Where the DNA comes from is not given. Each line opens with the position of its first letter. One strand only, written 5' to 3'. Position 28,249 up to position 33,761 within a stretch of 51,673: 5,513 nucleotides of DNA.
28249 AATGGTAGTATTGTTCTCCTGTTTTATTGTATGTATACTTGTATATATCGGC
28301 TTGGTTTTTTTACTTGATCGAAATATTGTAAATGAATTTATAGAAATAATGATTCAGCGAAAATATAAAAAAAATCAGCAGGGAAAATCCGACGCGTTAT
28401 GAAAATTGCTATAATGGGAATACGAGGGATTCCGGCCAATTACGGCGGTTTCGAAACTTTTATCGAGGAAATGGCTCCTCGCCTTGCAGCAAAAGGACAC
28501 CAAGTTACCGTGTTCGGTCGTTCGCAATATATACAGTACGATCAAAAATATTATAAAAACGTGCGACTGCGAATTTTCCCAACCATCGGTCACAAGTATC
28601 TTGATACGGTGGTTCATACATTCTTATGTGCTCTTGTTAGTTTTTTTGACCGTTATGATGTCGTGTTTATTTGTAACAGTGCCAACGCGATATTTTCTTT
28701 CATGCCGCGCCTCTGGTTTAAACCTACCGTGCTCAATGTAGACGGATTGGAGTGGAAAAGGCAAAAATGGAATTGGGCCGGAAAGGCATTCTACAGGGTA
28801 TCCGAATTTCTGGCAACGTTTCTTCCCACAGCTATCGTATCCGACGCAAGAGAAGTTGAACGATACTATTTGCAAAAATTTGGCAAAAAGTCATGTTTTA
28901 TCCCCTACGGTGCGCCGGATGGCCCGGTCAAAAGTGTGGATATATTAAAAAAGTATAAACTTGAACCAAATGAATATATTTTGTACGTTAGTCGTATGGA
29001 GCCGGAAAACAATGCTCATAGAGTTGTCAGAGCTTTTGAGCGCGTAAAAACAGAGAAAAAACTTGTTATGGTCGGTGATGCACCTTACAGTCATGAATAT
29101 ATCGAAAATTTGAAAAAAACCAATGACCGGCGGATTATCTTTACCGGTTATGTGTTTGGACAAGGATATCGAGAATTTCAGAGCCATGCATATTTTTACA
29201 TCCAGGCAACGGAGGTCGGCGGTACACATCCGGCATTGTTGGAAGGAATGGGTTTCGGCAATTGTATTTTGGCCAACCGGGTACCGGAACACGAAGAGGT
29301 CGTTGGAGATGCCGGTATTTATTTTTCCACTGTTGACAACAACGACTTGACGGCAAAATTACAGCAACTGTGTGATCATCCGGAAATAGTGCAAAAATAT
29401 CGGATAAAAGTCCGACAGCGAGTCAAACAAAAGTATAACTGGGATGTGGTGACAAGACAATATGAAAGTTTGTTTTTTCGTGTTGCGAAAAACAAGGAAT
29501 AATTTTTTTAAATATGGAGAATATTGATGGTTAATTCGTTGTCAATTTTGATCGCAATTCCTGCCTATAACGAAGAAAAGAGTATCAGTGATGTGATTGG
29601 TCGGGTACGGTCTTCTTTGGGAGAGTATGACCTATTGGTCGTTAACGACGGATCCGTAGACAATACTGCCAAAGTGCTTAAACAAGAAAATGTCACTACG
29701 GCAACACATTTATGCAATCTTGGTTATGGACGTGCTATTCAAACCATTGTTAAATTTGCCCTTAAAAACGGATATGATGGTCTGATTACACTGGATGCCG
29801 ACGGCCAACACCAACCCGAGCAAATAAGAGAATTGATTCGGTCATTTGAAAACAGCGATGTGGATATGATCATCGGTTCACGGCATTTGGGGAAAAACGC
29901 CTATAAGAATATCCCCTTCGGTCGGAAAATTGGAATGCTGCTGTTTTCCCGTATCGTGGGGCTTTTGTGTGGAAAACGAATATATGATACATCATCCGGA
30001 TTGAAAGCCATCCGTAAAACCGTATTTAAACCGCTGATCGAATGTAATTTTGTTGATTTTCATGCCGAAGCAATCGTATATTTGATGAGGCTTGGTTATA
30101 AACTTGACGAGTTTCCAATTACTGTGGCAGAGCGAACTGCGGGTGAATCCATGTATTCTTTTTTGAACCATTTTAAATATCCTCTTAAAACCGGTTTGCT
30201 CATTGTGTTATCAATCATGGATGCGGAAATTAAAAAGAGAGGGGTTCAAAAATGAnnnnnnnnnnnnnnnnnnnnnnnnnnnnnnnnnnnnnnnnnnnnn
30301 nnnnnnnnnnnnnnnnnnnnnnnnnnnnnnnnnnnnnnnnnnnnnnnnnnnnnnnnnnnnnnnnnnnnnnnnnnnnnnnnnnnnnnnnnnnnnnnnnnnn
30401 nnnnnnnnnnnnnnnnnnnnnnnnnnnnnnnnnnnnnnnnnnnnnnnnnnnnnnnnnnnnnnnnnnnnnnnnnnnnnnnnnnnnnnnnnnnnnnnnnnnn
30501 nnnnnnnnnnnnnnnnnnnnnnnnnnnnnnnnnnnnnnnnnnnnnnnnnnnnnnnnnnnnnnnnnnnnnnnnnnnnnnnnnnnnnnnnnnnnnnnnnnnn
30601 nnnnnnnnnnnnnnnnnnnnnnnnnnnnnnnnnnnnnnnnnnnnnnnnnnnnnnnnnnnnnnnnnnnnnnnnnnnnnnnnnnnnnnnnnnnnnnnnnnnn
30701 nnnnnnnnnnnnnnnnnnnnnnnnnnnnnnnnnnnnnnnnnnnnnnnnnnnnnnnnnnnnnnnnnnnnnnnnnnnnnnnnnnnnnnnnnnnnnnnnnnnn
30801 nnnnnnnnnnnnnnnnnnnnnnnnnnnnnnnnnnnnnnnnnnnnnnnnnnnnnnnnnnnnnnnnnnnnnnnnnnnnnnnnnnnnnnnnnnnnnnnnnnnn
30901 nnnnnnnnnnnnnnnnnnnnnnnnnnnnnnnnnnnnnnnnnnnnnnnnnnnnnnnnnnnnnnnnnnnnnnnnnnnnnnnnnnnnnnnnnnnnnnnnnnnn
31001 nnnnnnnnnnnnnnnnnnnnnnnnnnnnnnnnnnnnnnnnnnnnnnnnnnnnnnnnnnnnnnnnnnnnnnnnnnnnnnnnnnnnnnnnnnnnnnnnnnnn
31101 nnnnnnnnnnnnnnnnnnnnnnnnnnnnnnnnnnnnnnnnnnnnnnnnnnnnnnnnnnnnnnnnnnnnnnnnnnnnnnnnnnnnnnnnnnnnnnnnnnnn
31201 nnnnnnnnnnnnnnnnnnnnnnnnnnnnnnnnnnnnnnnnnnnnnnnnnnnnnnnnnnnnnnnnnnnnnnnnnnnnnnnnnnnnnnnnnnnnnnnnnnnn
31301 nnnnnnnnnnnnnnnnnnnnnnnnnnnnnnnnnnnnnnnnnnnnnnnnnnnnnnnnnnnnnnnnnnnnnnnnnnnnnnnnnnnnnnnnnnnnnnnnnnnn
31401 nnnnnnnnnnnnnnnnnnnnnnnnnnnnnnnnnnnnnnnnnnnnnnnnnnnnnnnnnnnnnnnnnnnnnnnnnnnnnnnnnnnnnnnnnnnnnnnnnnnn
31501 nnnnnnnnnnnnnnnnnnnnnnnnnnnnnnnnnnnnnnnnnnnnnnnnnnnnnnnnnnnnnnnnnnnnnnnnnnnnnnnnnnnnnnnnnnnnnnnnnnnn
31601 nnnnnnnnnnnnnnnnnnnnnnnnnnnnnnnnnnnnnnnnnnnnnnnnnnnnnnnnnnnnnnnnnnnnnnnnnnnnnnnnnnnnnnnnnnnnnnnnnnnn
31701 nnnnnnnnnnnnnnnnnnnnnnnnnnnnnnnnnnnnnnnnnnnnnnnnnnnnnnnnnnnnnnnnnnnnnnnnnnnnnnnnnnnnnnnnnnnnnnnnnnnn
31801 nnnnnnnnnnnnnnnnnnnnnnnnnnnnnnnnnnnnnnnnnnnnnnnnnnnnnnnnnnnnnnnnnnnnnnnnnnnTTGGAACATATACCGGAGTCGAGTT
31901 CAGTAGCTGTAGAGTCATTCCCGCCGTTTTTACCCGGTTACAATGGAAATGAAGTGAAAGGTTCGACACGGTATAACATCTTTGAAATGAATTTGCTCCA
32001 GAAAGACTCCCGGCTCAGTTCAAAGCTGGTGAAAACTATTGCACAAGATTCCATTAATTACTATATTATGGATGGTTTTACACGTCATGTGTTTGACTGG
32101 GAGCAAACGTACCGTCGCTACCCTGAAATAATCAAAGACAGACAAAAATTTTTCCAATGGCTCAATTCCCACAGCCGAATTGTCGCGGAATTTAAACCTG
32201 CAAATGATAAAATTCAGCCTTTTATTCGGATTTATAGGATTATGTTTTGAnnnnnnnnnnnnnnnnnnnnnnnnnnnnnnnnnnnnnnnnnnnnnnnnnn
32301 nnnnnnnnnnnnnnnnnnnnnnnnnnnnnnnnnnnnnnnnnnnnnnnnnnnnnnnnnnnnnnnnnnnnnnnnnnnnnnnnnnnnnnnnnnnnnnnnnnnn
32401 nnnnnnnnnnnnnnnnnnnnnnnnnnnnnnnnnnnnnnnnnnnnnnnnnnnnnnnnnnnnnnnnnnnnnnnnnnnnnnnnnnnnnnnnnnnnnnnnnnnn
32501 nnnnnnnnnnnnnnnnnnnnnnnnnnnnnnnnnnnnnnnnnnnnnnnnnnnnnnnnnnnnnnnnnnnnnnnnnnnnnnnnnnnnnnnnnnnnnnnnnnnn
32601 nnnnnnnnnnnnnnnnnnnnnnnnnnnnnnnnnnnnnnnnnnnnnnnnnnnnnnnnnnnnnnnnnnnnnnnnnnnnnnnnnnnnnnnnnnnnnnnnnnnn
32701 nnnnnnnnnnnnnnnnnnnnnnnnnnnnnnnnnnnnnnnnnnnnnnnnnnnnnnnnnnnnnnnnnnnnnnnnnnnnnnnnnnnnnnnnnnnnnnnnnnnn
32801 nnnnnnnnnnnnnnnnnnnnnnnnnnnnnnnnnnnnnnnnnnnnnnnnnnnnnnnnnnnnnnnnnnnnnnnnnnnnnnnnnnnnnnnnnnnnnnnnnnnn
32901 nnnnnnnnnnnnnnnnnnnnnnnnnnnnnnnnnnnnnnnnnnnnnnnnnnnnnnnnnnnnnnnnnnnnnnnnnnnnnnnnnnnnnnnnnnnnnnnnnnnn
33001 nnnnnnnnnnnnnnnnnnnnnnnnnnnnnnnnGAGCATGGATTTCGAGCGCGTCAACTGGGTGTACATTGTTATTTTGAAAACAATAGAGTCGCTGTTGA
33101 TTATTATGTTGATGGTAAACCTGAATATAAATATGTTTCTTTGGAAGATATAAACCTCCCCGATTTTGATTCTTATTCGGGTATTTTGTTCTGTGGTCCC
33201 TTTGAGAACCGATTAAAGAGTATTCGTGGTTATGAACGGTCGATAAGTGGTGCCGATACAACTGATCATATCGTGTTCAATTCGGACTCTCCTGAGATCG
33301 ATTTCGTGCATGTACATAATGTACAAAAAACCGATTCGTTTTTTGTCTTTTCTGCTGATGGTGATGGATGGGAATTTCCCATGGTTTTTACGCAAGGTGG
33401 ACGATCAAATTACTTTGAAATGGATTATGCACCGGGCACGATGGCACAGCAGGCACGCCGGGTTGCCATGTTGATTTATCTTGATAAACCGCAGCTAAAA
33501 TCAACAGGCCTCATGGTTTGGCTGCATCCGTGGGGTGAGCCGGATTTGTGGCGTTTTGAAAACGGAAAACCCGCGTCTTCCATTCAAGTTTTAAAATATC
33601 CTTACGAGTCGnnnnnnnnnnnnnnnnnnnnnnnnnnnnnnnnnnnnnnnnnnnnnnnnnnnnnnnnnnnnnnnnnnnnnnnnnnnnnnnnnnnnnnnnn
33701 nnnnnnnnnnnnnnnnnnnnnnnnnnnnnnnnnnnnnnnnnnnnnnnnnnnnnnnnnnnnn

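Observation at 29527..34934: Cassette GT2 - DUF2304-like small membrane protein - GT-C - GT-C - GT2, all start/stop coupled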

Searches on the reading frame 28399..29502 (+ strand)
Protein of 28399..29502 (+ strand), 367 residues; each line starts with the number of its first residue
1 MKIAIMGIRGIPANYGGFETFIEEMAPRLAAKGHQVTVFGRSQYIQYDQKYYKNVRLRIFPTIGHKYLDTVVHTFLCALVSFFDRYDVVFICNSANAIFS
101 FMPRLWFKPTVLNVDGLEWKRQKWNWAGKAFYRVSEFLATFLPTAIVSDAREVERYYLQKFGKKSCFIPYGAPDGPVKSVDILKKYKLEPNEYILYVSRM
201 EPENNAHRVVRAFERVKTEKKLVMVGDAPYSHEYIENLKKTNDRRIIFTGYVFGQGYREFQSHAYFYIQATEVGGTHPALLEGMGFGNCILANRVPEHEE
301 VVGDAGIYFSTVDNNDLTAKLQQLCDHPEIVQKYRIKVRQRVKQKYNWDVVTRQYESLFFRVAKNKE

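Call 6: search_protein_families(library=pfam, proteins=[window:28399-29502:+], max_evalue=0.01)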
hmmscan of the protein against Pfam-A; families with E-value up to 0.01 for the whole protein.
window:28399-29502:+ (367 aa): 6 families
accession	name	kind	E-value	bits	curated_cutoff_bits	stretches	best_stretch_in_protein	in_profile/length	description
PF13692.12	Glyco_trans_1_4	-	1.9e-17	64.3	27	1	193-326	3-141/142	Glycosyl transferases group 1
PF09314.17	DUF1972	-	4.6e-16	59.4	25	2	112-172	124-185/186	Domain of unknown function (DUF1972)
PF00534.26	Glycos_transf_1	-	7.9e-12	45.5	26.4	1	188-339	11-170/172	Glycosyl transferases group 1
PF13439.12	Glyco_transf_4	-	6.7e-10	39.7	28.5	1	15-168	1-162/170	Glycosyltransferase Family 4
PF13524.12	Glyco_trans_1_2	-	4.5e-07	30.3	25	1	214-355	7-142/144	Glycosyl transferase-like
PF13579.12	Glyco_trans_4_4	-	1.4e-05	25.9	29.7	1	16-170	1-157/158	Glycosyl transferase 4-like domain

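Call 68: search_protein_families(library=ncbifam, proteins=[window:28399-29502:+], max_evalue=0.00001)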
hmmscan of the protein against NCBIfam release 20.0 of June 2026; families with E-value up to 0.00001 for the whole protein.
window:28399-29502:+ (367 aa): 12 families
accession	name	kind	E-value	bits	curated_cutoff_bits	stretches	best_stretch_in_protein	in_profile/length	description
NF046071.1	B1-4RhmsylTfaseCps2T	equivalog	2.6e-48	164.8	500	1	2-359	3-384/384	beta 1-4 rhamnosyltransferase Cps2T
TIGR03999.1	thiol_BshA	equivalog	1.4e-11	43.9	273.7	1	184-362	191-373/375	N-acetyl-alpha-D-glucosaminyl L-malate synthase BshA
NF038295.1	EPS_HpsP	equivalog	2.1e-10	40.2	550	1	164-355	177-380/388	hormogonium polysaccharide biosynthesis glycosyltransferase HpsP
NF050063.1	ProtGlycPglJ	equivalog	1e-09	38.1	500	1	163-345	167-350/363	N-acetylgalactosamine-N,N'-diacetylbacillosaminyl-diphospho-undecaprenol 4-alpha-N-acetylgalactosaminyltransferase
TIGR02149.1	glgA_Coryne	subfamily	5.1e-09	35.7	302.4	1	174-359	186-387/391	glycogen synthase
TIGR04063.1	stp3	hypoth_equivalog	9.1e-09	34.7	442.05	1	212-362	237-395/397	TIGR04063 family PEP-CTERM/XrtA system glycosyltransferase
TIGR04157.1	glyco_rSAM_CFB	subfamily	2.7e-07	30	400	0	181-252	216-289/406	TIGR04157 family glycosyltransferase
TIGR03088.1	stp2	hypoth_equivalog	2.7e-07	30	409.05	1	187-360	190-371/374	TIGR03088 family PEP-CTERM/XrtA system glycosyltransferase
NF047881.1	glyco_SdgB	exception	5e-07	28.7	800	1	187-357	317-491/496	serine-aspartate repeat adhesin O-glycosyltransferase SdgB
NF047684.1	TeichurnBiosyTuaC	equivalog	4.1e-06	26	550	1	184-352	211-379/391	teichuronic acid biosynthesis protein TuaC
NF038229.1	Glyco4_Geo_Pelo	equivalog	4.7e-06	25.8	400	1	222-362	195-336/338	GPMC system family 4 glycosyltransferase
NF041010.1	glycosy_Agl16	equivalog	8.6e-06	24.8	575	0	189-358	177-347/352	glycosylation protein Agl16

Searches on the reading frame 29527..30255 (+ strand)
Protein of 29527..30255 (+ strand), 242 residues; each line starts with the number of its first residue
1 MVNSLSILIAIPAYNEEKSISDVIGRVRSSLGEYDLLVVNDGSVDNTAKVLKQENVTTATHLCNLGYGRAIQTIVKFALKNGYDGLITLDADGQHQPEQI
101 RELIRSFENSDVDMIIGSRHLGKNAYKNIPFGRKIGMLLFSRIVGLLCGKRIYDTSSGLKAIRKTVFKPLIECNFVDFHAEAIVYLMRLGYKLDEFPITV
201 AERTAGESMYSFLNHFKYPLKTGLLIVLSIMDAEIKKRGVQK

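Call 5: search_protein_families(library=pfam, proteins=[window:29527-30255:+], max_evalue=0.01)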
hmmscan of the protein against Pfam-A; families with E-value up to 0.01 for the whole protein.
window:29527-30255:+ (242 aa): 2 families
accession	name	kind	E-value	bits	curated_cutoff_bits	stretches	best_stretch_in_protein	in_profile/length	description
PF00535.33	Glycos_transf_2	-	5.6e-21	75.6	23.3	1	9-168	2-165/168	Glycosyl transferase family 2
PF13641.12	Glyco_tranf_2_3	-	0.0027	18.2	27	1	7-121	3-125/230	Glycosyltransferase like family 2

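Call 11: search_protein_families(library=ncbifam, proteins=[window:29527-30255:+], max_evalue=0.001)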
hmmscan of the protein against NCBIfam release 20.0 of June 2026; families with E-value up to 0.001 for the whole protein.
window:29527-30255:+ (242 aa): 15 families
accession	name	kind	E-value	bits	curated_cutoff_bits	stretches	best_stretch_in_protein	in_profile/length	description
NF058614.1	PPMAGASynPpgS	equivalog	9.2e-28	97.2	370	1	8-200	3-196/226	polyprenyl-phospho-N-acetylgalactosaminyl synthase PpgS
NF007986.1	PRK10714.1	equivalog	2.8e-19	69.3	529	1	7-216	8-216/316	undecaprenyl-phosphate 4-deoxy-4-formamido-L-arabinose transferase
NF041391.1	DPhHxTase_Halo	equivalog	5.8e-19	67.9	375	1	13-232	3-207/213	dolichyl-phosphate hexose transferase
TIGR04182.1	glyco_TIGR04182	equivalog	2.5e-16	59.9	325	1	8-231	3-215/293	S-layer glycoprotein N-glycosyltransferase AglJ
NF047588.1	GlcsyltransPgfSStrep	equivalog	7.9e-12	45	500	1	7-221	3-216/308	glycosyltransferase PgfS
TIGR03937.1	PgaC_IcaA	equivalog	2.7e-10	39.8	422.3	1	6-118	46-162/407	poly-beta-1,6-N-acetyl-D-glucosamine synthase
TIGR04283.1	glyco_like_mftF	equivalog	7.1e-09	35.6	182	1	9-107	3-97/221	TIGR04283 family arsenosugar biosynthesis glycosyltransferase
NF010496.0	PRK13915.1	equivalog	4.3e-05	22.7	262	1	6-53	32-83/307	glucosyl-3-phosphoglycerate synthase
NF007482.0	PRK10073.1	equivalog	0.00012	21.2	423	1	3-114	6-117/334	glycosyltransferase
NF047683.1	TeichurnBiosyTuaG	equivalog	0.00015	21.5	400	1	7-105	8-109/252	teichuronic acid biosynthesis protein TuaG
TIGR03111.1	glyc2_xrt_Gpos1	hypoth_equivalog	0.00019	20.4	363.95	1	7-117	51-167/439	TIGR03111 family XrtG-associated glycosyltransferase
NF038302.1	EPS_HpsE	equivalog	0.0002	20.5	300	1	7-67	3-66/307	hormogonium polysaccharide biosynthesis glycosyltransferase HpsE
TIGR01556.1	rhamnosyltran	subfamily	0.00023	20.4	200.55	1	36-141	24-132/281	rhamnosyltransferase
TIGR03469.1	HpnB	hypoth_equivalog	0.00042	19.5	379.25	0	7-115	46-168/386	hopene-associated glycosyltransferase HpnB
NF041875.1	EPS_EpsD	equivalog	0.0005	19.6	370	1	9-118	3-115/325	exopolysaccharide biosynthesis glycosyltransferase EpsD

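Call 13: search_solved_structures(query=window:29527-30255:+, max_evalue=0.001)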
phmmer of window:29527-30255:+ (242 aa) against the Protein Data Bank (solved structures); distinct sequences matched with E-value up to 0.001: 9.
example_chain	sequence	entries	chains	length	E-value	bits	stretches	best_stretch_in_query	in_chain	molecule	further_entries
9hwj_A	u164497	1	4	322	2.7e-19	72.8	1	7-222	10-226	Undecaprenyl-phosphate 4-deoxy-4-formamido-L-arabinose transferase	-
5mlz_A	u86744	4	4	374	6.9e-17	65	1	4-218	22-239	Dolichol monophosphate mannose synthase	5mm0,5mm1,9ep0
9bhc_C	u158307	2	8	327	1.4e-16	64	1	7-222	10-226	Undecaprenyl-phosphate 4-deoxy-4-formamido-L-arabinose transferase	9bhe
8vxh_A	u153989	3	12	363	1.9e-16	63.5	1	7-222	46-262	Undecaprenyl-phosphate 4-deoxy-4-formamido-L-arabinose transferase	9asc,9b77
2z87_A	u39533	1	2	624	7.4e-07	32.1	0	5-119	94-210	Chondroitin synthase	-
2z86_A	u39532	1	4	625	7.5e-07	32.1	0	5-119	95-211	Chondroitin synthase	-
5ekp_C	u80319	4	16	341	2.3e-06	30.5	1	5-121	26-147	Uncharacterized glycosyltransferase sll0501 | Glycosyltransferase sll0501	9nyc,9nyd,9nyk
5eke_A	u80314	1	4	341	2.4e-06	30.5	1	5-121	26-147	Uncharacterized glycosyltransferase sll0501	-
9nye_A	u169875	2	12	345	2.4e-06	30.5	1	5-121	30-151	Glycosyltransferase sll0501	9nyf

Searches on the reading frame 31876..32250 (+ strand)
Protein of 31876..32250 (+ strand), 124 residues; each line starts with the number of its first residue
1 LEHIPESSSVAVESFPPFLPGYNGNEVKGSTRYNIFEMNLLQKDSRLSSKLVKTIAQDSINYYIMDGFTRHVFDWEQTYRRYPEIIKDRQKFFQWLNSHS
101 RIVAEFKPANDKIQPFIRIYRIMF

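Call 87: search_protein_families(library=pfam, proteins=[window:31876-32250:+], max_evalue=10)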
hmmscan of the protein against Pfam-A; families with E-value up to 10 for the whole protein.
window:31876-32250:+ (124 aa): 2 families
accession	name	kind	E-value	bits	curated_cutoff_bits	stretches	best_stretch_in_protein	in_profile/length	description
PF06254.16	YdaT_toxin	-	0.044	14.7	21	1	85-109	4-32/92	Bacterial toxin ydaT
PF16549.10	T2SSS_2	-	0.21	12.2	25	1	27-80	30-83/104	Type II secretion system (T2SS) pilotin, S protein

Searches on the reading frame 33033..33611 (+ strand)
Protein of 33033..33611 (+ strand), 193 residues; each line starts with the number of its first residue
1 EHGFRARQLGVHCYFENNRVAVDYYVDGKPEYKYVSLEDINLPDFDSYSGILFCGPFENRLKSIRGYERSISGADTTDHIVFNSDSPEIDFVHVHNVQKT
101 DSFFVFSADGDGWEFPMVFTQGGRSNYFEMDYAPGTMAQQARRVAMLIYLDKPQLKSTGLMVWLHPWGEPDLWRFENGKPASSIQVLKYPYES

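Call 87: search_protein_families(library=pfam, proteins=[window:33033-33611:+], max_evalue=10)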
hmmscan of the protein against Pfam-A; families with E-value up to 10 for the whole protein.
window:33033-33611:+ (193 aa): 1 family
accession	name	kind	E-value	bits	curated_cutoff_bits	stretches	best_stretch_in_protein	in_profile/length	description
PF12068.14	PH_RBD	-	0.16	11.9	22.4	1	80-129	71-116/149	Rab-binding domain (RBD)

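Call 93: search_protein_representatives(protein=window:33033-33611:+)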
Query: 193 residues. Proteins with E-value up to 0.001 (for the whole library): 19; up to 1e-10: 8; up to 1e-30: 1. The best 19 are listed.
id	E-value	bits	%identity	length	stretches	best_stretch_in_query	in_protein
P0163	4.6e-33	131.0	34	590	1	1-192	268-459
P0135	1.2e-27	113.3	35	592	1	10-188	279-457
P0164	4.4e-22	95.1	32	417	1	4-188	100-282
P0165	2.3e-14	69.9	27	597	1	4-186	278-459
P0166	3.0e-14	69.6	28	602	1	19-185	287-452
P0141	9.8e-13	64.6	28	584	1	15-188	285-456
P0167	4.8e-12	62.4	29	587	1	19-188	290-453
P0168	5.6e-11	58.9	33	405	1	23-185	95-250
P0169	2.0e-10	57.1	27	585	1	4-189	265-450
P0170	2.6e-10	56.7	24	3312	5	108-183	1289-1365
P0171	2.1e-09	53.8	31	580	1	79-188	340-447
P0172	3.0e-09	53.2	32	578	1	99-192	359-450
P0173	4.4e-09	52.7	38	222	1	110-188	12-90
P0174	5.7e-09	52.3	38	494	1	101-188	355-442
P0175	1.4e-08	51.0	29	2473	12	106-146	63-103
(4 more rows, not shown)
